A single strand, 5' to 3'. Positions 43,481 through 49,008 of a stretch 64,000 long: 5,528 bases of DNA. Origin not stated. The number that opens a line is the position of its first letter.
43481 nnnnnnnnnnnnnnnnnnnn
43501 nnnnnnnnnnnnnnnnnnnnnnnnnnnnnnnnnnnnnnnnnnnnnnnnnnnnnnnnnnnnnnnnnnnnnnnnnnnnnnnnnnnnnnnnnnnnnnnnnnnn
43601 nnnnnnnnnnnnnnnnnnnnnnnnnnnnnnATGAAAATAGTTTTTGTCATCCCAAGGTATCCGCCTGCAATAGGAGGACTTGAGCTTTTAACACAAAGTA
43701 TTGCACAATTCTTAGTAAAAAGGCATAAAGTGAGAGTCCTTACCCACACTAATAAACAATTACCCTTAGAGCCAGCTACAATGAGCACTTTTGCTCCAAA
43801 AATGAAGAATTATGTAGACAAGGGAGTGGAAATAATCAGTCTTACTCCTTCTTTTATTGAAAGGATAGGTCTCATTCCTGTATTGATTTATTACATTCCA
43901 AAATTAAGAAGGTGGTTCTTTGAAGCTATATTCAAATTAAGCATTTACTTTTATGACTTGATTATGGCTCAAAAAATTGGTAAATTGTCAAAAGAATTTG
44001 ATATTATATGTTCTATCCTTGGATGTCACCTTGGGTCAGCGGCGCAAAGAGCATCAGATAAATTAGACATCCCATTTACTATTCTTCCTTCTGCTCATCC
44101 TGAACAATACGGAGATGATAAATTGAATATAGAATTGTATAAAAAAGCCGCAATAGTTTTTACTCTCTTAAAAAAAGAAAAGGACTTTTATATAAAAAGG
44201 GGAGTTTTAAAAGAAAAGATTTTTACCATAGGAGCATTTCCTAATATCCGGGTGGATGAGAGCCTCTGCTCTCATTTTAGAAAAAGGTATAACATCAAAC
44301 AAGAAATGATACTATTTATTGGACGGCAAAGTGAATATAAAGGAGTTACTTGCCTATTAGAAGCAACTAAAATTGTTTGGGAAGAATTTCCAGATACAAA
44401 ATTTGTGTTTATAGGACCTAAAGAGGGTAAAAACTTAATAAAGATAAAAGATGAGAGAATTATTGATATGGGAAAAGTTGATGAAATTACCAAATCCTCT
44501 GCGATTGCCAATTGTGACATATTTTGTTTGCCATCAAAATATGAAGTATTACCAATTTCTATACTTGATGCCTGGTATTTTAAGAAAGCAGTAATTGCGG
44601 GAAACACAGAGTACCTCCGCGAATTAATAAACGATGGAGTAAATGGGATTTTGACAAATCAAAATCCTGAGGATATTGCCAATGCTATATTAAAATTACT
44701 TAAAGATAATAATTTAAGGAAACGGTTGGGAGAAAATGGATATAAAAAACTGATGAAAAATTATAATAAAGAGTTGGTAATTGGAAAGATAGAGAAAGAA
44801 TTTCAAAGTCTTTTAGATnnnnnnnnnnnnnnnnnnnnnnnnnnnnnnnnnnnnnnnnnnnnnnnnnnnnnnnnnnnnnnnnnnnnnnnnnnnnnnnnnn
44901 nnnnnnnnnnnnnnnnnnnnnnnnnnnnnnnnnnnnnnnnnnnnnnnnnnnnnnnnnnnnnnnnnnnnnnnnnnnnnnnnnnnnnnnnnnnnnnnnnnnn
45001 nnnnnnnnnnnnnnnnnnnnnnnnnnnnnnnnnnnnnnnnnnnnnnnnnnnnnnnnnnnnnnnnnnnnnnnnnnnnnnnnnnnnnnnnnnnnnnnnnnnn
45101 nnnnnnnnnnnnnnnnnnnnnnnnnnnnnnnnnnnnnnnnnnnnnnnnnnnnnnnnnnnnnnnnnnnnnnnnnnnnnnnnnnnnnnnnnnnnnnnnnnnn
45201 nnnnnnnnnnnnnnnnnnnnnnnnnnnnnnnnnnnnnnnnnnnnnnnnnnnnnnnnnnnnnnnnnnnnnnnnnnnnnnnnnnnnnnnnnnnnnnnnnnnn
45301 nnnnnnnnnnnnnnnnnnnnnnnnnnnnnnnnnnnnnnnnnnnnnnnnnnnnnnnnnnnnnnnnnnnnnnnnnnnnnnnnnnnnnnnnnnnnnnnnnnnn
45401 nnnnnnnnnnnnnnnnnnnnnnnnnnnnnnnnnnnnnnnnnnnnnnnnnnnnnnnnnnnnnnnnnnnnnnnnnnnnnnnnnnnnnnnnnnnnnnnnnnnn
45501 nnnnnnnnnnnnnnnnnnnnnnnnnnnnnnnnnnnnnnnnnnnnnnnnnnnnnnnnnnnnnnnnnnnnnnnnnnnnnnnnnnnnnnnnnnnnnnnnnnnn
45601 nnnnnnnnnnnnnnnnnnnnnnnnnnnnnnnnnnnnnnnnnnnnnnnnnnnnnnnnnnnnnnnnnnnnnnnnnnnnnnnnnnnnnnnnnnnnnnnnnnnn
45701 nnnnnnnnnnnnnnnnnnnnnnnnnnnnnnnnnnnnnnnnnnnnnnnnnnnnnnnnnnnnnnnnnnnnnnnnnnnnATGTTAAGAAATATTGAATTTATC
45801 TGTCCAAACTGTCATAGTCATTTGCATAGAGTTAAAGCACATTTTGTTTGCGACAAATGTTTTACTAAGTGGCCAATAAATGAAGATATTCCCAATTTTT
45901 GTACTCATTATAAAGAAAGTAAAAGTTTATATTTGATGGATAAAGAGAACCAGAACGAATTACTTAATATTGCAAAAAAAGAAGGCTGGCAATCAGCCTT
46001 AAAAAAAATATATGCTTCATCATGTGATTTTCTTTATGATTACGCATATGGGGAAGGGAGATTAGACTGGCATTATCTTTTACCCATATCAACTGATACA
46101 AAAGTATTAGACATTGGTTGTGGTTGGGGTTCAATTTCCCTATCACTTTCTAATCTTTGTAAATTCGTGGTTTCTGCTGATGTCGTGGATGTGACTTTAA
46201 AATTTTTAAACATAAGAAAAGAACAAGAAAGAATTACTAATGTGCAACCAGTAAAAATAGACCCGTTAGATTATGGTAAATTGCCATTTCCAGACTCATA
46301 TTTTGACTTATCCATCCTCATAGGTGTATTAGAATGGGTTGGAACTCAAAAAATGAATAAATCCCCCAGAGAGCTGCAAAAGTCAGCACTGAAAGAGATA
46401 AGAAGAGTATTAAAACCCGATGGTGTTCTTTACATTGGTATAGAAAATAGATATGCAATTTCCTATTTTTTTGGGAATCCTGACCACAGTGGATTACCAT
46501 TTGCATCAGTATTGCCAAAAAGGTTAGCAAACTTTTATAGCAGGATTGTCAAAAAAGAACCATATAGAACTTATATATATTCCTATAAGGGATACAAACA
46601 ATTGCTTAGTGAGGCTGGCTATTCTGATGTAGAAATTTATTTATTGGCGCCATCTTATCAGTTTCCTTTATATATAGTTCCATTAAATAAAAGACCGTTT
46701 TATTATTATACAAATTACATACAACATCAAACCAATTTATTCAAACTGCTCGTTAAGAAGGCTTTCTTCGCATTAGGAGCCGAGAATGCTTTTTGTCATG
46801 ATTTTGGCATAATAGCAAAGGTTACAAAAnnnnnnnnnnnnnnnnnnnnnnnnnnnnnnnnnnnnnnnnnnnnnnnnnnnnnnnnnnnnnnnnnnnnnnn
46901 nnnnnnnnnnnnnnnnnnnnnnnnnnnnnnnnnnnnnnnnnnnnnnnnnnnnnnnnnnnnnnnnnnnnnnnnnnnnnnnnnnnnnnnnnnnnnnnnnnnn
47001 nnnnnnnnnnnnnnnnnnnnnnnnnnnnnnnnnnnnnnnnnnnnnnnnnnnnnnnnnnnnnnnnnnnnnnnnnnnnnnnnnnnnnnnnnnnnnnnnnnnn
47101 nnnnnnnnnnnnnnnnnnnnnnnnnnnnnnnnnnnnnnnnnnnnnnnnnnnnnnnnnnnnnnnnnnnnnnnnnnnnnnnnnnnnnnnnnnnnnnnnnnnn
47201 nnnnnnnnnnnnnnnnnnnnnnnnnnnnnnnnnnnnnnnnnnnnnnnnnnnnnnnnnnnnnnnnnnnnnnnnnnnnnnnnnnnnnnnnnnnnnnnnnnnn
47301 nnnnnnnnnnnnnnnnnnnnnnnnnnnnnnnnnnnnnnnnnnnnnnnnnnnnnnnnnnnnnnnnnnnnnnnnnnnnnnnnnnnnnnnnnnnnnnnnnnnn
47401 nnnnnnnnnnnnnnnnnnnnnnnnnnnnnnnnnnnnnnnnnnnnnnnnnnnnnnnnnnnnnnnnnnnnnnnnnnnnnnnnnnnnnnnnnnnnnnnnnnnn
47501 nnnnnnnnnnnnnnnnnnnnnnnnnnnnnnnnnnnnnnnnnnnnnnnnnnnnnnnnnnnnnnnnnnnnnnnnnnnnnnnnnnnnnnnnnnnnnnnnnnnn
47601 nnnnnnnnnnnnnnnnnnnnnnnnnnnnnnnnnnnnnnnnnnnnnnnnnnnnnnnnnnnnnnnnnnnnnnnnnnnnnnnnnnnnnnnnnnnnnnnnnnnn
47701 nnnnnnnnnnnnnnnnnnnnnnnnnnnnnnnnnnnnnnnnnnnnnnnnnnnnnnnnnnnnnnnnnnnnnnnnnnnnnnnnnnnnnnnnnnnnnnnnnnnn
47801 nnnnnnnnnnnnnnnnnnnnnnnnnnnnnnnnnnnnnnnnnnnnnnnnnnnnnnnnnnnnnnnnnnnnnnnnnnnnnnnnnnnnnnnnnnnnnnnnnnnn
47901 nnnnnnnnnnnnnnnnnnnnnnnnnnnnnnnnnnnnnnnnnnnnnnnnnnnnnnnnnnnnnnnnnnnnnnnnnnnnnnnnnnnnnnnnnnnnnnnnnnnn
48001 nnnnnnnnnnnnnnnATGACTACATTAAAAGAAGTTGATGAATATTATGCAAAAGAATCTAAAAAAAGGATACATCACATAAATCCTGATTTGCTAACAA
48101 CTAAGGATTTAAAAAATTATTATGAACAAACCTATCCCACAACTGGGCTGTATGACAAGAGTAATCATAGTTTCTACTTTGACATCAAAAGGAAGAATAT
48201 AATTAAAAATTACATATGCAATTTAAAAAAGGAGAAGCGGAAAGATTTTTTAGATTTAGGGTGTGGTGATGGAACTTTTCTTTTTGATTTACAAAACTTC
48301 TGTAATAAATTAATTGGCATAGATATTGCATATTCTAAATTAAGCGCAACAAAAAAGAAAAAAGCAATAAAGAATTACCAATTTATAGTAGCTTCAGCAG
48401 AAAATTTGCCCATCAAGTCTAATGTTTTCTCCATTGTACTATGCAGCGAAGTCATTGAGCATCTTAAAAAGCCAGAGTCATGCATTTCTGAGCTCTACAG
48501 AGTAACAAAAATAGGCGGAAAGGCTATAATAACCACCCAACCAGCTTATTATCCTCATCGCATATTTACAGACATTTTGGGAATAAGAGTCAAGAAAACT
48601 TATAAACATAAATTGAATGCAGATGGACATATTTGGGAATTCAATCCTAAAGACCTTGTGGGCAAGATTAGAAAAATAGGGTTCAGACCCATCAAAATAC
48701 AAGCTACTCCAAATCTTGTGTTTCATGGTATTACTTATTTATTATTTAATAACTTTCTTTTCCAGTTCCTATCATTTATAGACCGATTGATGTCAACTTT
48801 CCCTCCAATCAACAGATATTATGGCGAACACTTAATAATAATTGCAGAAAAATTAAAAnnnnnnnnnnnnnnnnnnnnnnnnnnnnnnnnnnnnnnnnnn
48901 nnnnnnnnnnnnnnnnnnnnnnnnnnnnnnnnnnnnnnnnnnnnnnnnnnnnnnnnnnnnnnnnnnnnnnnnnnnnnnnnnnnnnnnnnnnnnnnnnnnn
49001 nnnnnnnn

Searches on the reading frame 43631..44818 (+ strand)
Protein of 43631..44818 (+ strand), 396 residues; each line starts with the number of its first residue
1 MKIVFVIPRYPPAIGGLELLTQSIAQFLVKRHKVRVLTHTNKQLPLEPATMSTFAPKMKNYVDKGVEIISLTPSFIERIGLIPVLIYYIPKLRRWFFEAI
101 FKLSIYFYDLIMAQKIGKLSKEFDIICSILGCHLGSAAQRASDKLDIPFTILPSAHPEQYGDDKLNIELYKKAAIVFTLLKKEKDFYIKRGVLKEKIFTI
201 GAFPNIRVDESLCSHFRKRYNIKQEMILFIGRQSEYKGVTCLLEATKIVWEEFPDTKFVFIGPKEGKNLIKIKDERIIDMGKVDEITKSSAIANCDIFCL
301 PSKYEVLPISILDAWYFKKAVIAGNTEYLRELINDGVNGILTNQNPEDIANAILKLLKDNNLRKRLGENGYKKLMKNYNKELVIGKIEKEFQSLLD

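Call 57: search_protein_families(library=pfam, proteins=[window:43631-44818:+], max_evalue=0.00001)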
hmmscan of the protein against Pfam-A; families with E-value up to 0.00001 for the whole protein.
window:43631-44818:+ (396 aa): 2 families
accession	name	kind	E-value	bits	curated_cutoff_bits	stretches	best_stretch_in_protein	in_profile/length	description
PF00534.26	Glycos_transf_1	-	8.3e-32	110.5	26.4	1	221-372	12-171/172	Glycosyl transferases group 1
PF13692.12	Glyco_trans_1_4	-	3.9e-26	92.4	27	1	226-359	3-142/142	Glycosyl transferases group 1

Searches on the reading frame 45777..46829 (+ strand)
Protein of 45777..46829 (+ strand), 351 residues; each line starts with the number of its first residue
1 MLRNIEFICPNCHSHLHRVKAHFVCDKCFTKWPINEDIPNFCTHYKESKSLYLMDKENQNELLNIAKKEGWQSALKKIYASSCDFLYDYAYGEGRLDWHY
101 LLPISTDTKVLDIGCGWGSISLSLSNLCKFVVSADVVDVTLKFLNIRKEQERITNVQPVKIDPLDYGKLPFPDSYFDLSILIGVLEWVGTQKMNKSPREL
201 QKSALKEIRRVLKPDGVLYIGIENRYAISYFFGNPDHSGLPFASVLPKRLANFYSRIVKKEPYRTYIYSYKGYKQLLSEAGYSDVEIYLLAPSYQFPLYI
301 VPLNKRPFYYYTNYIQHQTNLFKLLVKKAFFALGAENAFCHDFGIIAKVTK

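Call 57: search_protein_families(library=pfam, proteins=[window:45777-46829:+], max_evalue=0.00001)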
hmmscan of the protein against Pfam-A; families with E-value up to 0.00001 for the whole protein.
window:45777-46829:+ (351 aa): 6 families
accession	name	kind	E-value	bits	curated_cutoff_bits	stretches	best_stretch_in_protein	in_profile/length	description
PF08241.18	Methyltransf_11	-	3.2e-16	60.2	21.2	1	111-220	1-95/95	Methyltransferase domain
PF13649.12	Methyltransf_25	-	5.2e-12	46.7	27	1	110-216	1-97/97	Methyltransferase domain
PF13847.12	Methyltransf_31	-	7.4e-11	42.4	27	1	105-220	2-109/145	Methyltransferase domain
PF08242.18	Methyltransf_12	-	5.9e-10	40.2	30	1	111-218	1-98/98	Methyltransferase domain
PF01209.24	Ubie_methyltran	-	6.9e-07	29.3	20.1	1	107-220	48-151/233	ubiE/COQ5 methyltransferase family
PF02353.26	CMAS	-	8.5e-06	25.7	27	0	107-195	63-147/273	Mycolic acid cyclopropane synthetase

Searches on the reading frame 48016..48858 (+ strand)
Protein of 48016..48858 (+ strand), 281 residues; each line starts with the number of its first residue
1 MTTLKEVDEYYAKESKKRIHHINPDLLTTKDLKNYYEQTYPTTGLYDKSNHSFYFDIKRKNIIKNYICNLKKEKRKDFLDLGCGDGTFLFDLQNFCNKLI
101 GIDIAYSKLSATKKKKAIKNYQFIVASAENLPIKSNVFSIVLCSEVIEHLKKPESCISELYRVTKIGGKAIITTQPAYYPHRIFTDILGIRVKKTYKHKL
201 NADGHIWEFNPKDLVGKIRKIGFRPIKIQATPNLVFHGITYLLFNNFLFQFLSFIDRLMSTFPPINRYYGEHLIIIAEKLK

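Call 58: search_protein_families(library=pfam, proteins=[window:48016-48858:+], max_evalue=0.00001)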
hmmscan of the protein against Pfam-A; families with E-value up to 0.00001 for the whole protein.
window:48016-48858:+ (281 aa): 8 families
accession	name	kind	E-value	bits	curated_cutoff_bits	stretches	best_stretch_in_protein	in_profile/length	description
PF08241.18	Methyltransf_11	-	3.6e-21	76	21.2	1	79-172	1-95/95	Methyltransferase domain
PF13847.12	Methyltransf_31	-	8.7e-18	64.8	27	1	73-174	2-111/145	Methyltransferase domain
PF13649.12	Methyltransf_25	-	3.9e-16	60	27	1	79-168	2-97/97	Methyltransferase domain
PF13489.12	Methyltransf_23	-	3.7e-14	53.2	27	1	71-226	19-162/164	Methyltransferase domain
PF08242.18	Methyltransf_12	-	1.3e-12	48.7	30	1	79-169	1-97/98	Methyltransferase domain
PF01209.24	Ubie_methyltran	-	3.8e-11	43.2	20.1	1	46-171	20-150/233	ubiE/COQ5 methyltransferase family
PF05219.18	DREV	-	6e-06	26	26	1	72-232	92-242/265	DREV methyltransferase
PF05958.17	tRNA_U5-meth_tr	-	8.1e-06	25.5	23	0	64-131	191-261/357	tRNA (Uracil-5-)-methyltransferase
